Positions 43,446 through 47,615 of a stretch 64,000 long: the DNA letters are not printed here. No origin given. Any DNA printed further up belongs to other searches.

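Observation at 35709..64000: Iterated kinase / regulator / secreted TPR-propeller array (four or more paralogous three-component modules, about 28 kb)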

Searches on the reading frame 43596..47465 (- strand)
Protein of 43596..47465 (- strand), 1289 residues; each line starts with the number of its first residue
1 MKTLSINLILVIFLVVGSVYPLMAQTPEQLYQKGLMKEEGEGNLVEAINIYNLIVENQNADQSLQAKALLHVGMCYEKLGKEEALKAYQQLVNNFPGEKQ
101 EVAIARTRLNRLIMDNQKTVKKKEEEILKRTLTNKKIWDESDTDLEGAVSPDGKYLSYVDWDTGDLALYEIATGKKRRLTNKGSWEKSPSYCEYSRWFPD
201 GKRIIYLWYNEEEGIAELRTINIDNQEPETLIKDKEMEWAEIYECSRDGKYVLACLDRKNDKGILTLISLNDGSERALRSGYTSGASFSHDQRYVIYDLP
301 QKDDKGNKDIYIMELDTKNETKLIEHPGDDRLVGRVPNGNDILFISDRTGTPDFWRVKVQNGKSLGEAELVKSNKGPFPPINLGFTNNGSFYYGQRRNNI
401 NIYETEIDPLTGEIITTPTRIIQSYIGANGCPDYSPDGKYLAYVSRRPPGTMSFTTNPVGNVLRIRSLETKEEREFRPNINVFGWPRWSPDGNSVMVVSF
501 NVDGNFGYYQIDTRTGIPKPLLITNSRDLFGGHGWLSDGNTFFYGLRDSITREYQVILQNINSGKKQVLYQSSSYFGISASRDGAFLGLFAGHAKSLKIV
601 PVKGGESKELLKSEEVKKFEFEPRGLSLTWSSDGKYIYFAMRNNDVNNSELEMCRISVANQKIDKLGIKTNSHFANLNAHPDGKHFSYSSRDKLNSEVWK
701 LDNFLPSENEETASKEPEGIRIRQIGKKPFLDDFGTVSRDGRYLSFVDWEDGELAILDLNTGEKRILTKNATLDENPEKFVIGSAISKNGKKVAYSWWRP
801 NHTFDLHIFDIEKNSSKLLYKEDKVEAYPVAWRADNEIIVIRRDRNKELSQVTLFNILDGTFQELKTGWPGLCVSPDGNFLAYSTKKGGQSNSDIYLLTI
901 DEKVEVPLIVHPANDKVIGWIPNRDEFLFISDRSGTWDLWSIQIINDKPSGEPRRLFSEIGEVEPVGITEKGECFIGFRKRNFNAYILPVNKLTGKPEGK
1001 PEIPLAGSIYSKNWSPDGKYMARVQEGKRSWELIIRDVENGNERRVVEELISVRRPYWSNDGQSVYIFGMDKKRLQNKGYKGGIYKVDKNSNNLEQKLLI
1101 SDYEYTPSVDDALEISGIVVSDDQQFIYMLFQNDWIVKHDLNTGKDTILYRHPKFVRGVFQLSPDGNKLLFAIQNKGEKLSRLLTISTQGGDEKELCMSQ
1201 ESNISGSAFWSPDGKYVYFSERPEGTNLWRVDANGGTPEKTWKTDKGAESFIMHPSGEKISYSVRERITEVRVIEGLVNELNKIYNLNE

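Call 4: search_protein_families(library=pfam, proteins=[window:43596-47465:-], max_evalue=0.01)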
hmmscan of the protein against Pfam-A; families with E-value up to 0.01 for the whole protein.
window:43596-47465:- (1289 aa): 11 families
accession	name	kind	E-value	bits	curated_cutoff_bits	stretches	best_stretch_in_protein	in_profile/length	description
PF07676.18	PD40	-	6.4e-36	122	20.9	2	427-449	9-31/38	WD40-like Beta Propeller Repeat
PF02897.21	Peptidase_S9_N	-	8.6e-19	68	24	2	145-370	126-367/414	Prolyl oligopeptidase, N-terminal beta-propeller domain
PF25174.1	Beta-prop_THOC3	-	7e-15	55.2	305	0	575-703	91-202/272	THOC3 beta-propeller domain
PF00930.27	DPPIV_N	-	2.4e-12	46.7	22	1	166-328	160-327/354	Dipeptidyl peptidase IV (DPP IV) N-terminal region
PF13174.12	TPR_6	-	4.2e-06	27.5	26.3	1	68-96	2-31/33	Tetratricopeptide repeat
PF24817.1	WD40_WDHD1_1st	-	4.6e-06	26.5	109.9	0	835-936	199-288/291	WDHD1 first WD40 domain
PF10282.15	Lactonase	-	1.5e-05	24.8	21.7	0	835-903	212-276/344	Lactonase, 7-bladed beta-propeller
PF08450.18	SGL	-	0.00017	21.8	26.3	0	1183-1234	117-164/246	SMP-30/Gluconolactonase/LRE-like region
PF23798.1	Beta-prop_SPT8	-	0.00078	18.9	45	1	622-694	298-366/425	SPT8 beta propeller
PF02239.22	Cytochrom_D1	-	0.004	16.2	25.5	0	723-771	165-212/368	Cytochrome D1 heme domain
PF14583.12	Pectate_lyase22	-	0.0091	15.2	30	0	1162-1234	43-110/386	Oligogalacturonate lyase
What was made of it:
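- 43596..47465 (-): PP2, 1289 aa: A-type TPR domain + two double-propeller units. PD40 122 bits (call 4).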

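Call 7: search_protein_families(library=ncbifam, proteins=[window:43596-47465:-], max_evalue=0.001)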
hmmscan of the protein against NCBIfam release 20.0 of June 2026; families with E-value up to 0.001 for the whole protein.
window:43596-47465:- (1289 aa): 8 families
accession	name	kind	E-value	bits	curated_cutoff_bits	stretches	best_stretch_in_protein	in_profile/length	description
TIGR02800.1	propeller_TolB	equivalog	3.8e-61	207.3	343.15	5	202-363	157-314/418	Tol-Pal system beta propeller repeat protein TolB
NF053518.1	DipepPtdsDpp5Prph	equivalog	4.3e-30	104.8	900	1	1159-1269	16-129/655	dipeptidyl-peptidase Dpp5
NF002183.0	PRK01029.1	equivalog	2e-25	89.7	405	0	893-1064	211-384/429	Tol-Pal system protein TolB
NF033523.0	lasso_peptidase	equivalog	4.1e-18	65.5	400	1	1207-1272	92-158/638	Atxe2 family lasso peptide isopeptidase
NF003124.0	PRK04043.1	equivalog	1.7e-16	60.1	428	1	305-363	254-312/419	Tol-Pal system protein TolB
TIGR02795.1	tol_pal_ybgF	equivalog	0.00021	21.9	90.1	1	40-102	51-113/119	tol-pal system protein YbgF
NF047507.1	TPR_BatC_Lepto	exception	0.00033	20.2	175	1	41-118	71-145/214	TPR repeat-containing protein BatC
TIGR03907.1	QH_beta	equivalog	0.00036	19.8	223.2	0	1111-1175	31-100/338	quinohemoprotein amine dehydrogenase subunit beta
